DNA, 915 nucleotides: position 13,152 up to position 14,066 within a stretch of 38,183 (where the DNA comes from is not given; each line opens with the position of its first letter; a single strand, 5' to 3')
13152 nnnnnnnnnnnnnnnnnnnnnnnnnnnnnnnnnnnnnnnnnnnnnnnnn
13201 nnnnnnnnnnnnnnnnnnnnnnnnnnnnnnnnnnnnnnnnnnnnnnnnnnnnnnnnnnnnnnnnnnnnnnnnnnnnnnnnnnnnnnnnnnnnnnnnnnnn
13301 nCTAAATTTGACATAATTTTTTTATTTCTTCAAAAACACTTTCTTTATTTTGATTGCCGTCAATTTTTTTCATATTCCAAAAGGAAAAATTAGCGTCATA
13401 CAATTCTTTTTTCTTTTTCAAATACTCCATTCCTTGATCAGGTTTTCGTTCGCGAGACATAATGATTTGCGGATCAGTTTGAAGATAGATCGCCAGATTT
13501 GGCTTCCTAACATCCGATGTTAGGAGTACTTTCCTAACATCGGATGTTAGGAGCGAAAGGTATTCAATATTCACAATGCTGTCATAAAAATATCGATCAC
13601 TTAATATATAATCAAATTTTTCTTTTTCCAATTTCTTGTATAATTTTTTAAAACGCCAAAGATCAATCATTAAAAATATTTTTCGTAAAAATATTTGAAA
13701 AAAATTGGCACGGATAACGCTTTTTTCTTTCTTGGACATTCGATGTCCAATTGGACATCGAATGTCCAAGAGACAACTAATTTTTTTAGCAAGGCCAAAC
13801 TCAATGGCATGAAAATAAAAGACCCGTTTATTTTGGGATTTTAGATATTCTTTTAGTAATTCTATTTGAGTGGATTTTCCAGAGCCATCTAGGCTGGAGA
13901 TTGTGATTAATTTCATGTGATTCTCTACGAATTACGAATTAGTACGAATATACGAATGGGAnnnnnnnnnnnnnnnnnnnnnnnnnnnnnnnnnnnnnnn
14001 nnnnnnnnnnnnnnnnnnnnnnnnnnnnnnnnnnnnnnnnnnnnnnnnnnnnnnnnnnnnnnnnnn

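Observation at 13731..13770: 40-nt perfect nested palindrome inside the Tmk-like gene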

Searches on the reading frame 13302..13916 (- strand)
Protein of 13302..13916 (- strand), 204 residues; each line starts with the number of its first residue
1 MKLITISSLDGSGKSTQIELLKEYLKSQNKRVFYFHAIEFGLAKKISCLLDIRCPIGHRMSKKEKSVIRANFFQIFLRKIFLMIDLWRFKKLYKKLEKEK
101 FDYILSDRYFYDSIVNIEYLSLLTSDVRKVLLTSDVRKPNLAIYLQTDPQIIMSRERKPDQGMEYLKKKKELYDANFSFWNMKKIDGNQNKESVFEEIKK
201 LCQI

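Call 7: find_homologous_proteins(query=window:13302-13916:-)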
Query window:13302-13916:- (204 aa): 948 proteins with E <= 0.001 among 2348 candidates; the best 120 are listed.
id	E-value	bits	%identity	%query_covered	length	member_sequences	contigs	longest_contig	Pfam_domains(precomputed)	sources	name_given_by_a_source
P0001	3.1e-127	440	100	100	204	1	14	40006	PF02223.24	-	-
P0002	6.2e-98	344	78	100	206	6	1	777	PF02223.24,PF01712.26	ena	-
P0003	9.5e-88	311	74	100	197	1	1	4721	PF02223.24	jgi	jgi:thymidylate kinase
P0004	3.2e-80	286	67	100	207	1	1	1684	PF02223.24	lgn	-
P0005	2.9e-74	267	66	99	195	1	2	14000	PF02223.24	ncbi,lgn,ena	-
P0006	5.8e-73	263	62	99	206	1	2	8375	PF02223.24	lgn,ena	-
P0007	3.4e-72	260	66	99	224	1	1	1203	PF02223.24,PF01712.26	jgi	-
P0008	1.7e-71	258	62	100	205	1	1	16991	PF02223.24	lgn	-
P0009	3.3e-71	257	63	99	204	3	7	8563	PF02223.24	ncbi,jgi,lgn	-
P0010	9.5e-71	256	64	99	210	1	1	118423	PF02223.24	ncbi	ncbi:MAG: hypothetical protein WA055_05530 [Candidatus Moraniibacteriota bacterium]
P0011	1.2e-70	255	63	99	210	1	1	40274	PF02223.24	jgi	-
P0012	1.8e-70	255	61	98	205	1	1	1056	PF02223.24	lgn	-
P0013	2.2e-70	254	67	98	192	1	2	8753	PF02223.24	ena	-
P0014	5.3e-70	253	64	99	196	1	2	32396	PF02223.24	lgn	-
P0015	6.3e-70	253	64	98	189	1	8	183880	PF02223.24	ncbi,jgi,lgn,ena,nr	ncbi:MAG: hypothetical protein US30_C0001G0037 [Candidatus Moranbacteria bacterium GW2011_GWF2_36_83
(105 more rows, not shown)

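Call 8: search_protein_families(library=pfam, proteins=[window:13302-13916:-], max_evalue=0.01)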
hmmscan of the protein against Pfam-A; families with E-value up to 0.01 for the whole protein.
window:13302-13916:- (204 aa): 3 families
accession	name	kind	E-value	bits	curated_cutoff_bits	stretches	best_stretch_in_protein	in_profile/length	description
PF02223.23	Thymidylate_kin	-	2.8e-11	43.9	27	1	9-198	4-185/185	Thymidylate kinase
PF01712.25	dNK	-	0.0038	17.4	27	0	126-199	111-199/203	Deoxynucleoside kinase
PF07015.17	VirC1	-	0.0039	17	24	0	1-38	1-39/231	VirC1 protein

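Call 11: find_encoding_contigs(protein=P0001, flank=3000, max_places=10)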
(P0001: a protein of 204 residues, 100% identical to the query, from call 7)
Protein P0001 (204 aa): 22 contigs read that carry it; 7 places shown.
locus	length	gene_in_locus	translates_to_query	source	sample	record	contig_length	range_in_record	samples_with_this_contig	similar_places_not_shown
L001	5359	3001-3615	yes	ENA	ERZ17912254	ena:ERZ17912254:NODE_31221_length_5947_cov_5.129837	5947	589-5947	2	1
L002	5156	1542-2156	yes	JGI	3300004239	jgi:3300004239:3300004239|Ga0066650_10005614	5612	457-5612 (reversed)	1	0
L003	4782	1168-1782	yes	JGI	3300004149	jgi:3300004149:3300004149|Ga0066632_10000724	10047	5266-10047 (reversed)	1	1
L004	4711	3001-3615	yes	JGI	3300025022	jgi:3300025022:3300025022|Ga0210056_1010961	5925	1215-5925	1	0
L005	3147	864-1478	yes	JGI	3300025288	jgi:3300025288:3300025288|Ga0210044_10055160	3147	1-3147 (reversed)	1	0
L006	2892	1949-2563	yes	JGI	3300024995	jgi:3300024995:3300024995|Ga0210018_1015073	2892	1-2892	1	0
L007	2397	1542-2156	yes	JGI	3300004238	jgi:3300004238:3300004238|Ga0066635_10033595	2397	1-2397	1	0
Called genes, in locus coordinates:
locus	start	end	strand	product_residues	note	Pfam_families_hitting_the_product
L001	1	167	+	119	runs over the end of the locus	-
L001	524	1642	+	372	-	PF00534:Glycos_transf_1, PF13692:Glyco_trans_1_4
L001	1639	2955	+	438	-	PF01139:RtcB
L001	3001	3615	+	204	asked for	PF02223:Thymidylate_kin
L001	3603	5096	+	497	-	PF01943:Polysacc_synt, PF13440:Polysacc_synt_3, PF03023:MurJ, PF01554:MatE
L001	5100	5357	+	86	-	?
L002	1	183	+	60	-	?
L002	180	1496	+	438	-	PF01139:RtcB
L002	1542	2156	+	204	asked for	PF02223:Thymidylate_kin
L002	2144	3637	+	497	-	PF01943:Polysacc_synt, PF13440:Polysacc_synt_3, PF03023:MurJ, PF01554:MatE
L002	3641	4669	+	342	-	PF00149:Metallophos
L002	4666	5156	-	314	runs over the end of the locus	?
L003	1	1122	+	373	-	?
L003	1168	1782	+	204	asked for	PF02223:Thymidylate_kin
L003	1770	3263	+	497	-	PF01943:Polysacc_synt, PF13440:Polysacc_synt_3, PF03023:MurJ, PF01554:MatE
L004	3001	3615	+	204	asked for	PF02223:Thymidylate_kin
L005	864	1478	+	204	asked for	PF02223:Thymidylate_kin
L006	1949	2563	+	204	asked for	PF02223:Thymidylate_kin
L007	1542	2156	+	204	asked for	PF02223:Thymidylate_kin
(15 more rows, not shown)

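Call 12: find_encoding_contigs(protein=P0002, flank=3000, max_places=3)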
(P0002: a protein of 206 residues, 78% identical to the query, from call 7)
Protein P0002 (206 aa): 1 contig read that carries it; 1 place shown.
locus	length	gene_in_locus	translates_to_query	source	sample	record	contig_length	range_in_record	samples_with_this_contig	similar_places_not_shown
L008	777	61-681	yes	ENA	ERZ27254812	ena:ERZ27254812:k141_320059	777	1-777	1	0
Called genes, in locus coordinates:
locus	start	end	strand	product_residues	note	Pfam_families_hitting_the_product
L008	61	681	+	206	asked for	PF01712:dNK (faint), PF02223:Thymidylate_kin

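Call 13: find_encoding_contigs(protein=P0003, flank=3000, max_places=3)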
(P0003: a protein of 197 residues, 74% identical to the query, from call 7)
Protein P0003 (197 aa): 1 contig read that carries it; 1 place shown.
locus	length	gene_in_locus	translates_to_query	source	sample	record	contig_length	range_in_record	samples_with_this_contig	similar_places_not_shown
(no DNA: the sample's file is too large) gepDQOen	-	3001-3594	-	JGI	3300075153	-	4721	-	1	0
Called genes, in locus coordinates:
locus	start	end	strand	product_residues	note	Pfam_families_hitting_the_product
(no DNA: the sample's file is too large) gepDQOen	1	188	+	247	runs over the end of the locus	?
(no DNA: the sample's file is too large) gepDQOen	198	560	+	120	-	-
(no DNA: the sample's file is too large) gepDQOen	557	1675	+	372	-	PF00534:Glycos_transf_1, PF13692:Glyco_trans_1_4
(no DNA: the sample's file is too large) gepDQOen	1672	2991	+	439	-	PF01139:RtcB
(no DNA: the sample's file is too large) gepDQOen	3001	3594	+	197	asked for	PF02223:Thymidylate_kin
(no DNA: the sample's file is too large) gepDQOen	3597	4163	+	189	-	?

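Call 14: find_related_loci(query=A1, collection=genome_contigs, flank=10000)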
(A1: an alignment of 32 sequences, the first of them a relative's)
Query A1 (204 aa) in genome_contigs; peptide patterns used: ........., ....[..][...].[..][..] (x = any residue, [..] = any of these).
600 stretches matched a pattern (row limit reached: there are more); 371 encode a relative of the query (tblastn E <= 1e-3); the best 80 are kept; 80 distinct loci.
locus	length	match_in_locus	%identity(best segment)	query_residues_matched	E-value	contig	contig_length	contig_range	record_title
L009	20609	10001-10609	79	1-201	2e-103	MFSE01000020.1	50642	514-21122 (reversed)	MAG: Candidatus Moranbacteria bacterium RIFOXYA12_FULL_35_19 rifixya3_full_scaffold_435, whole genome shotgun sequence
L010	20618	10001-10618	64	1-201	1e-77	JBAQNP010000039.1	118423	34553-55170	MAG: Candidatus Moraniibacteriota bacterium isolate MFD12002_ilm_asm_bin49 k127_80073, whole genome shotgun sequence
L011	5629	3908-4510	59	1-200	3e-73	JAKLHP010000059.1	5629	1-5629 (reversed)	MAG: Patescibacteria group bacterium isolate RA.bin66 RA.bin66_59, whole genome shotgun sequence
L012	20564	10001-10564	57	1-200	5e-68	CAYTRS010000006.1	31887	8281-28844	MAG TPA_asm: uncultured Bdellovibrionales bacterium isolate binchicken_co220_120 genome assembly, contig: NODE_810_lengt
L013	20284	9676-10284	55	1-201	7e-67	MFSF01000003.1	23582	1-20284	MAG: Candidatus Moranbacteria bacterium RIFOXYA12_FULL_44_15 rifixya3_full_scaffold_1180, whole genome shotgun sequence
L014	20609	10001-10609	51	1-201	4e-61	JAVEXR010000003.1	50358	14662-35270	MAG: Candidatus Moraniibacteriota bacterium isolate BF4_177 NODE_1882_length_50358_cov_7.972228_Biofilm4, whole genome s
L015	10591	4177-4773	53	1-199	5e-61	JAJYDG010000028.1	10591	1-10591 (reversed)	MAG: bacterium isolate BP9.bin89 NODE_12920_length_10591_cov_1.709289, whole genome shotgun sequence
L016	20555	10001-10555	58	1-199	1e-59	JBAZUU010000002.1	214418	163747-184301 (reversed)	MAG: Parcubacteria group bacterium isolate SO_2017_GW1_236 NODE_470_length_214418_cov_16.671624_OW334_2017, whole genome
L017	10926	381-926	50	1-199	2e-55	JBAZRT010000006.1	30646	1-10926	MAG: Parcubacteria group bacterium isolate SO_2017_GW1_154 NODE_6364_length_30646_cov_1.006881_OW334_2017, whole genome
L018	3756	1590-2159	47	1-203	8e-53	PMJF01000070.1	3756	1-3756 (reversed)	MAG: Candidatus Moraniibacteriota bacterium isolate fen_1326 73.20120600_E3D.118_contig_53936, whole genome shotgun sequ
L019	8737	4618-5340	46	1-199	8e-53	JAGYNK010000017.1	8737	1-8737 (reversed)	MAG: Candidatus Moraniibacteriota bacterium isolate M55B143 k51_144066_flag_0_multi_25.9173_len_8737, whole genome shotg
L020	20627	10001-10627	44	1-201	3e-52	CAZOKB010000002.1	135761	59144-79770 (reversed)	MAG TPA_asm: uncultured Bdellovibrionales bacterium isolate SRP278252_co2_108 genome assembly, contig: NODE_152_length_1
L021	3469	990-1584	53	1-200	9e-51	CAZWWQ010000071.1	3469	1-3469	MAG TPA_asm: uncultured Bdellovibrionales bacterium isolate binchicken_co291_201 genome assembly, contig: NODE_13537_len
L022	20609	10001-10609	44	1-200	1e-50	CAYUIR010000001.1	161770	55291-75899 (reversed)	MAG TPA_asm: uncultured Bdellovibrionales bacterium isolate SRP219642_co6_142 genome assembly, contig: NODE_27_length_16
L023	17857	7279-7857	44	1-198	1e-49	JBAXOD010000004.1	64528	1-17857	MAG: Candidatus Moraniibacteriota bacterium isolate ELA496 MAG496_4, whole genome shotgun sequence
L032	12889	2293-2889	37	1-198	9e-36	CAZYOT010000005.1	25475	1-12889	MAG TPA_asm: uncultured Bdellovibrionales bacterium isolate SRP278252_co2_135 genome assembly, contig: NODE_3847_length_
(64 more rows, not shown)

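Call 31: find_encoding_contigs(protein=P0005, flank=10000, max_places=2)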
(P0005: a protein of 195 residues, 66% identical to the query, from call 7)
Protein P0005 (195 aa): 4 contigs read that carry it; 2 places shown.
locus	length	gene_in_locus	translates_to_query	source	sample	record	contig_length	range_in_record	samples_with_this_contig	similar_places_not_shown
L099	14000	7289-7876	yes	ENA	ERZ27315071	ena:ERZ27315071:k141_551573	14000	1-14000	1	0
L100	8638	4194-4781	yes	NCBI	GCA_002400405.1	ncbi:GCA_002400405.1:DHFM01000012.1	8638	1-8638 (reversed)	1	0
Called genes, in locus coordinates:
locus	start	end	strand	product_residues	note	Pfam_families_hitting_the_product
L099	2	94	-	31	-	?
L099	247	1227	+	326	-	PF00535:Glycos_transf_2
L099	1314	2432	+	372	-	PF13439:Glyco_transf_4 (faint), PF00534:Glycos_transf_1, PF13692:Glyco_trans_1_4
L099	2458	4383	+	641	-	PF07760:DUF1616, PF20176:DUF6541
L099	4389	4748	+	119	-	-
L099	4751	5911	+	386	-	PF00534:Glycos_transf_1, PF13692:Glyco_trans_1_4, PF13524:Glyco_trans_1_2 (weak)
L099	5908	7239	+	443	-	PF01139:RtcB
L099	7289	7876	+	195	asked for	PF02223:Thymidylate_kin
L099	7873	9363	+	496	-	PF01943:Polysacc_synt, PF13440:Polysacc_synt_3, PF03023:MurJ, PF01554:MatE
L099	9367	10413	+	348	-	PF00149:Metallophos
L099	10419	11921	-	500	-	-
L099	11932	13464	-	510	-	-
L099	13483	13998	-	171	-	?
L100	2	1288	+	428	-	?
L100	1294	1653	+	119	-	-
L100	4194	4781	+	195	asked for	PF02223:Thymidylate_kin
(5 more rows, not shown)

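Call 32: find_encoding_contigs(protein=P0007, flank=10000, max_places=2)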
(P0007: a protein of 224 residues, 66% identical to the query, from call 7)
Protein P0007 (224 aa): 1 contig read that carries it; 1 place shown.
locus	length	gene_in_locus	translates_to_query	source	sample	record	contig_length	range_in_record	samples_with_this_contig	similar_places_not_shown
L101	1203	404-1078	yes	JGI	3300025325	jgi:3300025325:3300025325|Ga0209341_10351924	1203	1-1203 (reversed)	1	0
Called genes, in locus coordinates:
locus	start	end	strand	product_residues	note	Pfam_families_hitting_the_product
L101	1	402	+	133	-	?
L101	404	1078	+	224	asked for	PF01712:dNK (faint), PF02223:Thymidylate_kin (weak)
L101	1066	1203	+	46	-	?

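Call 33: find_encoding_contigs(protein=P0014, flank=10000, max_places=2)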
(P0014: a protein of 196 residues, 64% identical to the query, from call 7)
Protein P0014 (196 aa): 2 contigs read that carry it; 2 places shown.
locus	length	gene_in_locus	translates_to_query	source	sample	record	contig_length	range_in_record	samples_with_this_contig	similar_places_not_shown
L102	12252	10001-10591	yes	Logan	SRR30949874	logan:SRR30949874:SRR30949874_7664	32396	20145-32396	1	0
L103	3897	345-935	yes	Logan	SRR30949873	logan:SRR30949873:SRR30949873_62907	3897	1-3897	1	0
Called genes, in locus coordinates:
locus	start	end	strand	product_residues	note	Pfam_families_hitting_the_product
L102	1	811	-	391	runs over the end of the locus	PF13439:Glyco_transf_4, PF20706:GT4-conflict, PF00534:Glycos_transf_1, PF13692:Glyco_trans_1_4, PF13524:Glyco_trans_1_2 (weak)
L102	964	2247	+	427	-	PF03446:NAD_binding_2, PF03721:UDPG_MGDP_dh_N, PF03807:F420_oxidored (faint), PF00984:UDPG_MGDP_dh, PF03720:UDPG_MGDP_dh_C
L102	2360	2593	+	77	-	-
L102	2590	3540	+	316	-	PF00535:Glycos_transf_2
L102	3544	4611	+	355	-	PF13439:Glyco_transf_4, PF13579:Glyco_trans_4_4 (weak), PF20706:GT4-conflict (weak), PF00534:Glycos_transf_1, PF13692:Glyco_trans_1_4, PF13524:Glyco_trans_1_2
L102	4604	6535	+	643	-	PF07760:DUF1616 (weak)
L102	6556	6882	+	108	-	-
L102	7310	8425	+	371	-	PF13439:Glyco_transf_4 (faint), PF00534:Glycos_transf_1, PF13692:Glyco_trans_1_4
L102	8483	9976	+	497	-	PF01139:RtcB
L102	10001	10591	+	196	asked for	PF02223:Thymidylate_kin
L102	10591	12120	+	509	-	PF01943:Polysacc_synt, PF13440:Polysacc_synt_3, PF03023:MurJ, PF01554:MatE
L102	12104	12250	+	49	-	?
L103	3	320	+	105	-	?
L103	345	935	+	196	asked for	PF02223:Thymidylate_kin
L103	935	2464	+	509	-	PF01943:Polysacc_synt, PF13440:Polysacc_synt_3, PF03023:MurJ, PF01554:MatE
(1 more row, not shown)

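Call 34: find_encoding_contigs(protein=P0013, flank=10000, max_places=2)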
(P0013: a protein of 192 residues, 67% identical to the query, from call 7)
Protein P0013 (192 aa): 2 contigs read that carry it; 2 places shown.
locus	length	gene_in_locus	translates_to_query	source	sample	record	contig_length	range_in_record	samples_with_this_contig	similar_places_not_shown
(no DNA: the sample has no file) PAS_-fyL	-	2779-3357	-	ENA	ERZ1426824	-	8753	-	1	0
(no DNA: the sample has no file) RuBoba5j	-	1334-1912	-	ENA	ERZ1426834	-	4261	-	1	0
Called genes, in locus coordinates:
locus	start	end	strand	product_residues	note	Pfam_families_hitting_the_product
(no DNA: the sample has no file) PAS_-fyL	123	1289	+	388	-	PF13439:Glyco_transf_4 (weak), PF00534:Glycos_transf_1, PF13692:Glyco_trans_1_4, PF13524:Glyco_trans_1_2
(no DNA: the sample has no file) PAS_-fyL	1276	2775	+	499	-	PF01139:RtcB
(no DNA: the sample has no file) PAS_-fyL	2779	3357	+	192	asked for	PF02223:Thymidylate_kin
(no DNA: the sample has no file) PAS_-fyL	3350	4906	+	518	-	PF01943:Polysacc_synt, PF13440:Polysacc_synt_3, PF03023:MurJ, PF13440:Polysacc_synt_3, PF01554:MatE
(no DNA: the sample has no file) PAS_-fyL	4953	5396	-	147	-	-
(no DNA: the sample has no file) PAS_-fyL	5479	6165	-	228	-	PF00535:Glycos_transf_2, PF10111:Glyco_tranf_2_2, PF13641:Glyco_tranf_2_3, PF13632:Glyco_trans_2_3 (weak)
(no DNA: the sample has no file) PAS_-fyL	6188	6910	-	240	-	PF00535:Glycos_transf_2, PF10111:Glyco_tranf_2_2, PF13641:Glyco_tranf_2_3, PF13632:Glyco_trans_2_3 (weak)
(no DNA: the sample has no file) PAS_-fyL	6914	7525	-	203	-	PF09335:VTT_dom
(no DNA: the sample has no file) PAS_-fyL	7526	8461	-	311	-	-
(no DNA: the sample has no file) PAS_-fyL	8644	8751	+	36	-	?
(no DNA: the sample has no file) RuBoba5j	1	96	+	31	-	?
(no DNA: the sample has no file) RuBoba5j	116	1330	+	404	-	PF01139:RtcB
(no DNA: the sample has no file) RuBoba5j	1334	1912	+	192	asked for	PF02223:Thymidylate_kin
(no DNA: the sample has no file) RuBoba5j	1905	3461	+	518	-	PF01943:Polysacc_synt, PF13440:Polysacc_synt_3, PF03023:MurJ, PF13440:Polysacc_synt_3, PF01554:MatE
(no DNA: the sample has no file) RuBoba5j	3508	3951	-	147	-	-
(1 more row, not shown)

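Call 46: search_protein_families(library=pfam, proteins=[L032:4753-5427:-], max_evalue=0.01)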
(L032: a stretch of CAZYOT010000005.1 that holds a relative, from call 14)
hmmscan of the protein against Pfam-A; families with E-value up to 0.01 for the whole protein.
L032:4753-5427:- (224 aa): 2 families
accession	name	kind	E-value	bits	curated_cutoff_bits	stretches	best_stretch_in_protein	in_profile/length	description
PF01797.21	Y1_Tnp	-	5.8e-08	33.3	23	1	82-155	41-119/121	Transposase IS200 like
PF17676.7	Peptidase_S66C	-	0.0012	19.9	23.7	0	35-92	37-93/120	LD-carboxypeptidase C-terminal domain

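Call 47: search_protein_families(library=ncbifam, proteins=[L032:4753-5427:-], max_evalue=0.01)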
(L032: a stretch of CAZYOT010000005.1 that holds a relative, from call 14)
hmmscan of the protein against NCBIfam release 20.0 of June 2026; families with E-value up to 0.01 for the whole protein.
L032:4753-5427:- (224 aa): 1 family
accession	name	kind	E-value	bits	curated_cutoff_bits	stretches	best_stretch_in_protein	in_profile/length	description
NF047646.1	REP_Tyr_transpos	equivalog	2.5e-06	27.4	80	1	79-159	44-132/146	REP-associated tyrosine transposase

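Call 69: predict_structure(alignment_id=A1)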
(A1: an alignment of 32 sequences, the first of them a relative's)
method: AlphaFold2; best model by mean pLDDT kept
length: 204 residues; sequences in the alignment: 32
mean_pLDDT: 81.8   pTM: 0.76
mean pLDDT of the five models: 81.8, 81.1, 80.9, 80.6, 80.0
residues with pLDDT >= 90: 96; 70-90: 61; 50-70: 27; < 50: 20
segments of 3 or more residues with pLDDT < 50: 40-44, 53-65
pLDDT, mean of each block of 10 residues (from residue 1): 93 92 97 78 51 42 54 81 86 94 92 85 62 75 95 87 90 91 94 96 86
secondary structure, 60 per line:
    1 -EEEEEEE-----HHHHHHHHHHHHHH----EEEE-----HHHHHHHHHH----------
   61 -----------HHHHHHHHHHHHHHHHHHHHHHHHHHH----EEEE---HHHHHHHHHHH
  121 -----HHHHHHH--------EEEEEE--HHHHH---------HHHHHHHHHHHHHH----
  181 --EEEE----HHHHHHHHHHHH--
elements in order: E2-8 H14-27 E32-35 H41-50 H72-98 E103-106 H110-120 H126-132 E141-146 H149-153 H163-176 E183-186 H191-202
